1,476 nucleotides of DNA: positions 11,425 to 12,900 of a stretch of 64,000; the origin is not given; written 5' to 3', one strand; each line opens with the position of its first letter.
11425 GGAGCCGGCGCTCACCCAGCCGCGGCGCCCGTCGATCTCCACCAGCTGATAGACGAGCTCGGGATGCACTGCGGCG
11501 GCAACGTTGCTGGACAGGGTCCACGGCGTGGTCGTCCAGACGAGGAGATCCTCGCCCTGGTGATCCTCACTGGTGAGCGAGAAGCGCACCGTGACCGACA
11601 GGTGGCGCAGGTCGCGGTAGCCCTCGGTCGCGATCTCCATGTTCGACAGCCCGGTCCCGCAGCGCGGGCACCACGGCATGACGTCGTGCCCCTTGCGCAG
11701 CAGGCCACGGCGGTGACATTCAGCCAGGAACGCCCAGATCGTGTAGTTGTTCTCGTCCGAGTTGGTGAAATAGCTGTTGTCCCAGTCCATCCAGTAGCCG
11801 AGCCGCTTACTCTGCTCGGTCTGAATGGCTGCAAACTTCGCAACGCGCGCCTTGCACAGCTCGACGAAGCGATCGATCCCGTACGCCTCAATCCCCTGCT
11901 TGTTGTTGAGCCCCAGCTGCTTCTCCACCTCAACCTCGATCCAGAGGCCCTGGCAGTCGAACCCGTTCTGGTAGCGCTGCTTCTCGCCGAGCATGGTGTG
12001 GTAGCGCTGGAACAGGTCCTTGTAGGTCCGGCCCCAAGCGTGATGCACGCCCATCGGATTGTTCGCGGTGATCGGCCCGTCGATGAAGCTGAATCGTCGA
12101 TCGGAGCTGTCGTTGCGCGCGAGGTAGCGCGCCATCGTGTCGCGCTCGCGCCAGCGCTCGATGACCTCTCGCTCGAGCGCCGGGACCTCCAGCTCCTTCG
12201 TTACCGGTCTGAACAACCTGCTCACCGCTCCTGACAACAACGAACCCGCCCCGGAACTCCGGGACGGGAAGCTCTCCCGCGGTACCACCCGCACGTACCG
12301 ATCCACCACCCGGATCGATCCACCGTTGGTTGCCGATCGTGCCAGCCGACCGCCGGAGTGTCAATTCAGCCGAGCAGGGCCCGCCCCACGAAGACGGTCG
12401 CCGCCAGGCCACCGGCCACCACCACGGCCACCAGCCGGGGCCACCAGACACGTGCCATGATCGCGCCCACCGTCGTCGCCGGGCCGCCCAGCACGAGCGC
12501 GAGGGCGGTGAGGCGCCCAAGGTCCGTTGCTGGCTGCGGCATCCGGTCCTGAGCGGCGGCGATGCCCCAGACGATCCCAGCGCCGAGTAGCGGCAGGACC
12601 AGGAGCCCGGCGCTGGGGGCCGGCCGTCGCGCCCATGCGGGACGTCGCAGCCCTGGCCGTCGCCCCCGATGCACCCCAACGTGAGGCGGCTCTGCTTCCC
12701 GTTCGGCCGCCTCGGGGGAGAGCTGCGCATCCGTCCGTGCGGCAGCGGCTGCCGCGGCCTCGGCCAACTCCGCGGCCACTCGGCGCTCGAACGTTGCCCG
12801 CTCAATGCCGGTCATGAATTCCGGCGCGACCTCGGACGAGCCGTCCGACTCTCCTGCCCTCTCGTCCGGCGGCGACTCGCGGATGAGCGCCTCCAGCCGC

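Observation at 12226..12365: Candidate T-box riboswitch upstream of ileS, with the ORF-track N-terminus of IleS actually being leader sequence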

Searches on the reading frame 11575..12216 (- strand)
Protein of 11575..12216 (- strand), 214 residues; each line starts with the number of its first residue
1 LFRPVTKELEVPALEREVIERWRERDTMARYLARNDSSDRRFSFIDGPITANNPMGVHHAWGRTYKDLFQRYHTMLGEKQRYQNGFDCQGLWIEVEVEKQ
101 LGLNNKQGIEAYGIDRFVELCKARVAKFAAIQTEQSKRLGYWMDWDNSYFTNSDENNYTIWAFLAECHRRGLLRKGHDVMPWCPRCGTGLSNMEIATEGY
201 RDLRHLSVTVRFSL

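Call 12: find_related_loci(query=window:11575-12216:-, collection=genome_contigs, flank=1500)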
Query seq(214 aa) (214 aa) in genome_contigs; peptide patterns used: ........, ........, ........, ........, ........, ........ (x = any residue, [..] = any of these).
600 stretches matched a pattern (row limit reached: there are more); 596 encode a relative of the query (tblastn E <= 1e-3); the best 80 are kept; 80 distinct loci.
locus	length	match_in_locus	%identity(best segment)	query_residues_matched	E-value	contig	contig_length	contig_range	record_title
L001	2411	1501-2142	98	1-214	1e-153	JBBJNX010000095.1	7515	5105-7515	MAG: Candidatus Limnocylindria bacterium isolate RDP_SRG_28 NODE_6159_length_7515_cov_5.781233, whole genome shotgun seq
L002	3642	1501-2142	83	1-214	9e-128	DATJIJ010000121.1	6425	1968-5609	MAG TPA_asm: Candidatus Methylomirabilota bacterium isolate SMAG_U15535 k141_5713563, whole genome shotgun sequence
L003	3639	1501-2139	82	1-214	7e-126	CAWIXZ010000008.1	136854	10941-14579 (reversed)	MAG: uncultured Chloroflexia bacterium isolate MFD05747.bin.2.176 genome assembly, contig: contig_30075, whole genome sh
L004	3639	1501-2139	82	1-214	1e-125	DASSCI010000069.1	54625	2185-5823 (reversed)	MAG TPA_asm: Candidatus Limnocylindria bacterium isolate SMAG_U917 k141_1254116, whole genome shotgun sequence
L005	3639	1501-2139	82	1-214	4e-125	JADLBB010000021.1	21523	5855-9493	MAG: Chloroflexota bacterium isolate SJ146 c_000000094461, whole genome shotgun sequence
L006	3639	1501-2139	81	1-214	9e-125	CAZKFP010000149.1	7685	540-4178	MAG TPA_asm: uncultured Steroidobacteraceae bacterium isolate binchicken_co31_383 genome assembly, contig: k141_2933903,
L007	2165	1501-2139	81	1-214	7e-127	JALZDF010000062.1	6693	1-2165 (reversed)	MAG: Chloroflexota bacterium isolate SKG bin13 SC8798-8800_k127_276485, whole genome shotgun sequence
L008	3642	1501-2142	79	1-214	1e-122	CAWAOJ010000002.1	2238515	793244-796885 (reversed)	MAG: uncultured Chloroflexia bacterium isolate MFD01721.bin.1.375 genome assembly, contig: contig_2995, whole genome sho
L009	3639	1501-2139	79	1-214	1e-122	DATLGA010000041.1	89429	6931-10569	MAG TPA_asm: Candidatus Limnocylindrales bacterium isolate SMAG_U13602 k141_65113, whole genome shotgun sequence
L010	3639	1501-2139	79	1-214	3e-120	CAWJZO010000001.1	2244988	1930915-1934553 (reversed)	MAG: uncultured Chloroflexia bacterium isolate MFD08497.bin.2.144 genome assembly, contig: contig_34056, whole genome sh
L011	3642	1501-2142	79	1-214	3e-119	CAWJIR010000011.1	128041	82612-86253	MAG: uncultured Chloroflexia bacterium isolate MFD05176.bin.2.37 genome assembly, contig: contig_46174, whole genome sho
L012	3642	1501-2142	78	1-214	6e-119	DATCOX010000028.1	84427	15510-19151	MAG TPA_asm: Candidatus Limnocylindria bacterium isolate SMAG_U7212 k141_35753, whole genome shotgun sequence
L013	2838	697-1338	76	1-214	7e-119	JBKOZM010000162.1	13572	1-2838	MAG: Chloroflexota bacterium isolate GB_HAYS_MAG_00034 GB_HAYS_000000447800, whole genome shotgun sequence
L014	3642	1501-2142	75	1-214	1e-115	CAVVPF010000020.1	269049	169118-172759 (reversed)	MAG: uncultured Chloroflexia bacterium isolate MFD03638.bin.2.5 genome assembly, contig: contig_271, whole genome shotgu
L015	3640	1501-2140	87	1-214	2e-115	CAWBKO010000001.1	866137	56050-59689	MAG: uncultured Chloroflexia bacterium isolate MFD09212.bin.2.38 genome assembly, contig: contig_11647, whole genome sho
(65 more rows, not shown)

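Call 22: find_related_loci(query=window:11575-12216:-, collection=metagenome_contigs, flank=800)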
Query seq(214 aa) (214 aa) in metagenome_contigs; peptide patterns used: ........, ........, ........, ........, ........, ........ (x = any residue, [..] = any of these).
600 stretches matched a pattern (row limit reached: there are more); 594 encode a relative of the query (tblastn E <= 1e-3); the best 80 are kept; 80 distinct loci.
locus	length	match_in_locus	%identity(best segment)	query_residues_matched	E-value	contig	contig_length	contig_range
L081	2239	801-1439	80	1-214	3e-126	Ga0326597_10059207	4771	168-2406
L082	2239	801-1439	79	1-214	4e-124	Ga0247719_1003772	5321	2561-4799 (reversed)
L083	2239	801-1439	80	1-214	6e-122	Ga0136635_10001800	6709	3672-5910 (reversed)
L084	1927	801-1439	78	2-214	1e-123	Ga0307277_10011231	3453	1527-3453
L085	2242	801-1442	70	1-214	6e-107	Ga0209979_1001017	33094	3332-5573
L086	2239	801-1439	70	2-214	9e-106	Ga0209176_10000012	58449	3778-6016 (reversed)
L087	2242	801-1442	70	1-214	1e-105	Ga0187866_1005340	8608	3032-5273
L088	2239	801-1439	69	2-214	3e-105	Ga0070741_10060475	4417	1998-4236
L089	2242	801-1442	69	1-214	9e-104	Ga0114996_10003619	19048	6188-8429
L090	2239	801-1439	69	2-214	1e-103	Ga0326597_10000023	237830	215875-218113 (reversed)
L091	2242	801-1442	68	1-214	2e-103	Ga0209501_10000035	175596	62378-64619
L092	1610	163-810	68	1-214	4e-106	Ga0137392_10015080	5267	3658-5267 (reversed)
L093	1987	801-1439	69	2-214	3e-105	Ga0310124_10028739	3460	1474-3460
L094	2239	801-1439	68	2-214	1e-102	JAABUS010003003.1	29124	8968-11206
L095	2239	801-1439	68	2-214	5e-102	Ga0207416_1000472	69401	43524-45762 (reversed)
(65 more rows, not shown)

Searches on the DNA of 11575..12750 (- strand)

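Call 4: search_rna_families(source=window, start=12150, end=12450, threshold=evalue, max_evalue=10, show_alignments=4)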
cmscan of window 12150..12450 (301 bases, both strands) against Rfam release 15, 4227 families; matches with E-value up to 10: 2.
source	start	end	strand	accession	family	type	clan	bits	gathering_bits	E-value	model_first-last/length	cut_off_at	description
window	12166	12199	+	RF04336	Plastid-petD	Intron;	-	15.3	65.5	1.4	1-47/47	no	Plastid-petD group II-D5 intron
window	12412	12440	-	RF00523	Prion_pknot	Cis-reg;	-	12.5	39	8.3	1-40/40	no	Prion pseudoknot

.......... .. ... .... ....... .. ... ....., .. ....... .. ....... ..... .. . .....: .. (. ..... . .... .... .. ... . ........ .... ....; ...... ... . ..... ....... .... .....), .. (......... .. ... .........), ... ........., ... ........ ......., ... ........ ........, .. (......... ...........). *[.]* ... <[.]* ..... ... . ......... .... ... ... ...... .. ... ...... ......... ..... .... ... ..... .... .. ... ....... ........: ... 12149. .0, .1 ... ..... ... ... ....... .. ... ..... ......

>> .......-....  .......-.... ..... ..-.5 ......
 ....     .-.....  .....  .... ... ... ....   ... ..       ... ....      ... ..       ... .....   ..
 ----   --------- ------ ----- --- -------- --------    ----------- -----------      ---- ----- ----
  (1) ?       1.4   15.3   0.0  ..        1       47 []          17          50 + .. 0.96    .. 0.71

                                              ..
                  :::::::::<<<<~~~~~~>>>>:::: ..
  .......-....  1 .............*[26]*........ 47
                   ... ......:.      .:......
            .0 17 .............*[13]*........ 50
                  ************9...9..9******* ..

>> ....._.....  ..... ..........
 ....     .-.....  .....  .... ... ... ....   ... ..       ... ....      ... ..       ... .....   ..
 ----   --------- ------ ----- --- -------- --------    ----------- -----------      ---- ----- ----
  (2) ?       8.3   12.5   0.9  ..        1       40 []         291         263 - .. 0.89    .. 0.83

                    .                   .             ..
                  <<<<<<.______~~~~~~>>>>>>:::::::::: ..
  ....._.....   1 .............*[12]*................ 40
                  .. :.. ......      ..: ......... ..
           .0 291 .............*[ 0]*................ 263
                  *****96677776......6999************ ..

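Call 14: search_rna_families(sources=[L001, L002, L003, L004, L006, L007, L008, L009, L010, L011, L012, L013, L014, L015, L016, L018, L019, L005, L017], threshold=evalue, max_evalue=1, show_alignments=3)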
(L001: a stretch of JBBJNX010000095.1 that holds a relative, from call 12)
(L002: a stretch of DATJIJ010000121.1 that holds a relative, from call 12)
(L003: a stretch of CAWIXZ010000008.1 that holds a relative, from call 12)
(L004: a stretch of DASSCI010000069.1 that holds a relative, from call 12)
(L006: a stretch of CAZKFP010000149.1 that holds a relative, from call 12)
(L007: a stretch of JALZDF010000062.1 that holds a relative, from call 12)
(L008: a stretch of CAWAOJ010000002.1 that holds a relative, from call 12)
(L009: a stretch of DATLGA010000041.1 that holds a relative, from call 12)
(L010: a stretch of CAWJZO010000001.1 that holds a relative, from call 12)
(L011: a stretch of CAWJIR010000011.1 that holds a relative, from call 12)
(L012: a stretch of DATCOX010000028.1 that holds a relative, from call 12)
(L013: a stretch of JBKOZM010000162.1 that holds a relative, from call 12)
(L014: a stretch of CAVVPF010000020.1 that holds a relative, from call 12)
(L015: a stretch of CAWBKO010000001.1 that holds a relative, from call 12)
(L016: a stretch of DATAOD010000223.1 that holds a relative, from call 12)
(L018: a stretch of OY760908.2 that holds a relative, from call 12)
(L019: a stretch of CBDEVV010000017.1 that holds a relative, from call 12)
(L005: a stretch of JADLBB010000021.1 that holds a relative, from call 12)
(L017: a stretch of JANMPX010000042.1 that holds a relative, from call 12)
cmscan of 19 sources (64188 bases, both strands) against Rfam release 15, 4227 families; matches with E-value up to 1: 14.
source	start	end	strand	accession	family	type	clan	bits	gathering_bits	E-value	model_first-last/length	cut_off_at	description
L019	1183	1445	+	RF00230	T-box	Cis-reg; leader;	-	68.3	93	1.1e-12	1-219/219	no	T-box leader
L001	1208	1460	+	RF00230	T-box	Cis-reg; leader;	-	42.9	93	3.8e-06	1-219/219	no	T-box leader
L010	1220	1461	+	RF00230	T-box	Cis-reg; leader;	-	42.2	93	5.8e-06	1-219/219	no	T-box leader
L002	1222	1468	+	RF00230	T-box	Cis-reg; leader;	-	37.7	93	8.5e-05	1-219/219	no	T-box leader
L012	1220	1467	+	RF00230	T-box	Cis-reg; leader;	-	36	93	0.00023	1-219/219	no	T-box leader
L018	1188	1451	+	RF00230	T-box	Cis-reg; leader;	-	32.8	93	0.0016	1-219/219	no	T-box leader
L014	1218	1468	+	RF00230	T-box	Cis-reg; leader;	-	28.9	93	0.015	1-219/219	no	T-box leader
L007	1216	1460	+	RF00230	T-box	Cis-reg; leader;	-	28.2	93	0.024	1-219/219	no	T-box leader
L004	1210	1460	+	RF00230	T-box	Cis-reg; leader;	-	26.9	93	0.05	1-219/219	no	T-box leader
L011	1388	1452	+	RF00230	T-box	Cis-reg; leader;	-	26.2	93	0.077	159-216/219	no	T-box leader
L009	1375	1450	+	RF00230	T-box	Cis-reg; leader;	-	25.4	93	0.13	155-216/219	no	T-box leader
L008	1390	1465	+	RF00230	T-box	Cis-reg; leader;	-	24.3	93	0.23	158-216/219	no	T-box leader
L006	1394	1458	+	RF00230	T-box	Cis-reg; leader;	-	23.2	93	0.47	159-216/219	no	T-box leader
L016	963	1004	+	RF00223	IRES_Bip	Cis-reg; IRES;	-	17.1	40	0.59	1-263/263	no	bip internal ribosome entry site (IRES)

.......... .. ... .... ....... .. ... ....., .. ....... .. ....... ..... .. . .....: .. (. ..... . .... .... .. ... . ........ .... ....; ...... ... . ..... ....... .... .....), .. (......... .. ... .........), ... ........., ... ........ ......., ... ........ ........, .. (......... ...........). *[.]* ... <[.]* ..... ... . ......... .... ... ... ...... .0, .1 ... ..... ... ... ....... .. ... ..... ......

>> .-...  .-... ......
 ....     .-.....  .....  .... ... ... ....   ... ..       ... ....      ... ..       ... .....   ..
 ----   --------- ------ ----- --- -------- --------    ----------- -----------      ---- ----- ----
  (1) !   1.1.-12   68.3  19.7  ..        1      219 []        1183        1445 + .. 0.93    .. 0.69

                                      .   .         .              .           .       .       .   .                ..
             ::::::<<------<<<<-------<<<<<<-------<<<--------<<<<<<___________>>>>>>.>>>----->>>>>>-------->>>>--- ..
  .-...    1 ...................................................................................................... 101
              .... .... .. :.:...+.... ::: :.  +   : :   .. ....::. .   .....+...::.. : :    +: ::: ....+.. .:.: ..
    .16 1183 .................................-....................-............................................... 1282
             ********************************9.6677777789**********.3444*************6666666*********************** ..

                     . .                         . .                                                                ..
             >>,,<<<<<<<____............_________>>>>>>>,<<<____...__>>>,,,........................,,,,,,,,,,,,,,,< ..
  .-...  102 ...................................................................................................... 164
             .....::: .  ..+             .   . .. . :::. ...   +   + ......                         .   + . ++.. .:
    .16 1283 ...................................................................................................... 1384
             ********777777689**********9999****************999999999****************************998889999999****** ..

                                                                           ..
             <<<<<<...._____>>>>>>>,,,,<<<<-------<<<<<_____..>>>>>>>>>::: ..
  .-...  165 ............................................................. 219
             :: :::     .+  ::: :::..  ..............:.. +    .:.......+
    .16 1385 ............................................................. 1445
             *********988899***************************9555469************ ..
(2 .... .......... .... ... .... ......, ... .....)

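Call 15: search_rna_families(sources=[L023, L024, L025, L026, L027, L028, L029, L030, L033, L034, L038, L039, L040, L041, L042, L044, L045, L047, L049, L050], threshold=gathering, show_alignments=2)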
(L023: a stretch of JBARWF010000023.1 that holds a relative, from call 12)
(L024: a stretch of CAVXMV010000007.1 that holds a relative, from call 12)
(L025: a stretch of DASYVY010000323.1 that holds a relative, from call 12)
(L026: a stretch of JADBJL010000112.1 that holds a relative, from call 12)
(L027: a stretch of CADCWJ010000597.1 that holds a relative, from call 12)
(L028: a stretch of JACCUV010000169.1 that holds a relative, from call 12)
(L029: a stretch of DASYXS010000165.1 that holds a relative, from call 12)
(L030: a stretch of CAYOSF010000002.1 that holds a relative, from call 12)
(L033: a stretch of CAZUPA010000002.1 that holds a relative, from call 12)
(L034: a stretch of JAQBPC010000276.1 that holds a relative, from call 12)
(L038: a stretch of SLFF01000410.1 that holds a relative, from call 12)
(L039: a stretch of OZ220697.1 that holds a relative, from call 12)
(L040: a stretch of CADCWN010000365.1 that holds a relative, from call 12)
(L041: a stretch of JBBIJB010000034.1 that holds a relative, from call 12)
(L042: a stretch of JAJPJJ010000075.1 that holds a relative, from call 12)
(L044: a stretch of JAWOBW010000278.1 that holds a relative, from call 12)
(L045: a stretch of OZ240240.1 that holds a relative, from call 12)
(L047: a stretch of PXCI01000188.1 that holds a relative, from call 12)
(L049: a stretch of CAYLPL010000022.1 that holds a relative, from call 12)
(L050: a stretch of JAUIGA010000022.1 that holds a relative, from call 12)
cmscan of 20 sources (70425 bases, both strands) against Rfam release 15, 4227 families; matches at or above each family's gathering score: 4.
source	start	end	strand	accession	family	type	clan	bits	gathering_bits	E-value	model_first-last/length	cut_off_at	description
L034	1173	1424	+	RF00230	T-box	Cis-reg; leader;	-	101.3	93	4e-21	1-219/219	no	T-box leader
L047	1177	1446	+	RF00230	T-box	Cis-reg; leader;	-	101.3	93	3.7e-21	1-219/219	no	T-box leader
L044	1191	1448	+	RF00230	T-box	Cis-reg; leader;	-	98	93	2.7e-20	1-219/219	no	T-box leader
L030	830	901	-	RF00005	tRNA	Gene; tRNA;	CL00001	67.1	29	2.1e-12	1-71/71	no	tRNA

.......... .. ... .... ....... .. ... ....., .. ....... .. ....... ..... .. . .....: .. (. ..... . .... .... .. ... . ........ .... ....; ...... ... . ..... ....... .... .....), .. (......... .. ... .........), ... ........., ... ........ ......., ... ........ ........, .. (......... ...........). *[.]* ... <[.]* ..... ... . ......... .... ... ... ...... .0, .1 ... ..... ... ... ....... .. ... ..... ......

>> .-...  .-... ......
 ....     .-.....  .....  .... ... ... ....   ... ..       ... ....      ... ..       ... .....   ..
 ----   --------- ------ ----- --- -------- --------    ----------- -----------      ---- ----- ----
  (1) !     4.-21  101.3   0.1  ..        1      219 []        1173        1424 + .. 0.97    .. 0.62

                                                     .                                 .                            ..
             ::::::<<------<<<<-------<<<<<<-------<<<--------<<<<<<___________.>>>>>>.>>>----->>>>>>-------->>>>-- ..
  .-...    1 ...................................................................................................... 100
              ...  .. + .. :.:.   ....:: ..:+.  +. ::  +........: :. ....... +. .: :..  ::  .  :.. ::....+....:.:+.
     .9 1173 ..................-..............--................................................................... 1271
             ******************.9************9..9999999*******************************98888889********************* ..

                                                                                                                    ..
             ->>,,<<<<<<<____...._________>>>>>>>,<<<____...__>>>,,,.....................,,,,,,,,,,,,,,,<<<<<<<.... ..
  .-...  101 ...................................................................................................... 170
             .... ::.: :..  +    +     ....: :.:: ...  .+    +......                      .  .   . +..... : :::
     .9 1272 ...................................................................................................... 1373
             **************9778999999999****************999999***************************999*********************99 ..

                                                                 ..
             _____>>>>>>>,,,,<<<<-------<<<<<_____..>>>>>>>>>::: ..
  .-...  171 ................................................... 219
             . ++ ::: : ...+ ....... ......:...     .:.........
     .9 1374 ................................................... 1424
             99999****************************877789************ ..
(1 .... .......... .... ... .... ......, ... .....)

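Call 16: search_rna_families(source=window, start=12100, end=12750, threshold=evalue, max_evalue=10, show_alignments=3)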
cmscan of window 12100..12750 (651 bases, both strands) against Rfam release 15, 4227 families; matches with E-value up to 10: 3.
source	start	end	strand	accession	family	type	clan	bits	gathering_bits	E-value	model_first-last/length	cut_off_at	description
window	12412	12460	-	RF00523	Prion_pknot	Cis-reg;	-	16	39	2.9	1-40/40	no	Prion pseudoknot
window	12166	12199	+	RF04336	Plastid-petD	Intron;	-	15.3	65.5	2.9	1-47/47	no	Plastid-petD group II-D5 intron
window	12459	12483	-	RF01276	sR53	Gene; snRNA; snoRNA; CD-box;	-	10.5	49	9.3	1-60/60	no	Small nucleolar RNA sR53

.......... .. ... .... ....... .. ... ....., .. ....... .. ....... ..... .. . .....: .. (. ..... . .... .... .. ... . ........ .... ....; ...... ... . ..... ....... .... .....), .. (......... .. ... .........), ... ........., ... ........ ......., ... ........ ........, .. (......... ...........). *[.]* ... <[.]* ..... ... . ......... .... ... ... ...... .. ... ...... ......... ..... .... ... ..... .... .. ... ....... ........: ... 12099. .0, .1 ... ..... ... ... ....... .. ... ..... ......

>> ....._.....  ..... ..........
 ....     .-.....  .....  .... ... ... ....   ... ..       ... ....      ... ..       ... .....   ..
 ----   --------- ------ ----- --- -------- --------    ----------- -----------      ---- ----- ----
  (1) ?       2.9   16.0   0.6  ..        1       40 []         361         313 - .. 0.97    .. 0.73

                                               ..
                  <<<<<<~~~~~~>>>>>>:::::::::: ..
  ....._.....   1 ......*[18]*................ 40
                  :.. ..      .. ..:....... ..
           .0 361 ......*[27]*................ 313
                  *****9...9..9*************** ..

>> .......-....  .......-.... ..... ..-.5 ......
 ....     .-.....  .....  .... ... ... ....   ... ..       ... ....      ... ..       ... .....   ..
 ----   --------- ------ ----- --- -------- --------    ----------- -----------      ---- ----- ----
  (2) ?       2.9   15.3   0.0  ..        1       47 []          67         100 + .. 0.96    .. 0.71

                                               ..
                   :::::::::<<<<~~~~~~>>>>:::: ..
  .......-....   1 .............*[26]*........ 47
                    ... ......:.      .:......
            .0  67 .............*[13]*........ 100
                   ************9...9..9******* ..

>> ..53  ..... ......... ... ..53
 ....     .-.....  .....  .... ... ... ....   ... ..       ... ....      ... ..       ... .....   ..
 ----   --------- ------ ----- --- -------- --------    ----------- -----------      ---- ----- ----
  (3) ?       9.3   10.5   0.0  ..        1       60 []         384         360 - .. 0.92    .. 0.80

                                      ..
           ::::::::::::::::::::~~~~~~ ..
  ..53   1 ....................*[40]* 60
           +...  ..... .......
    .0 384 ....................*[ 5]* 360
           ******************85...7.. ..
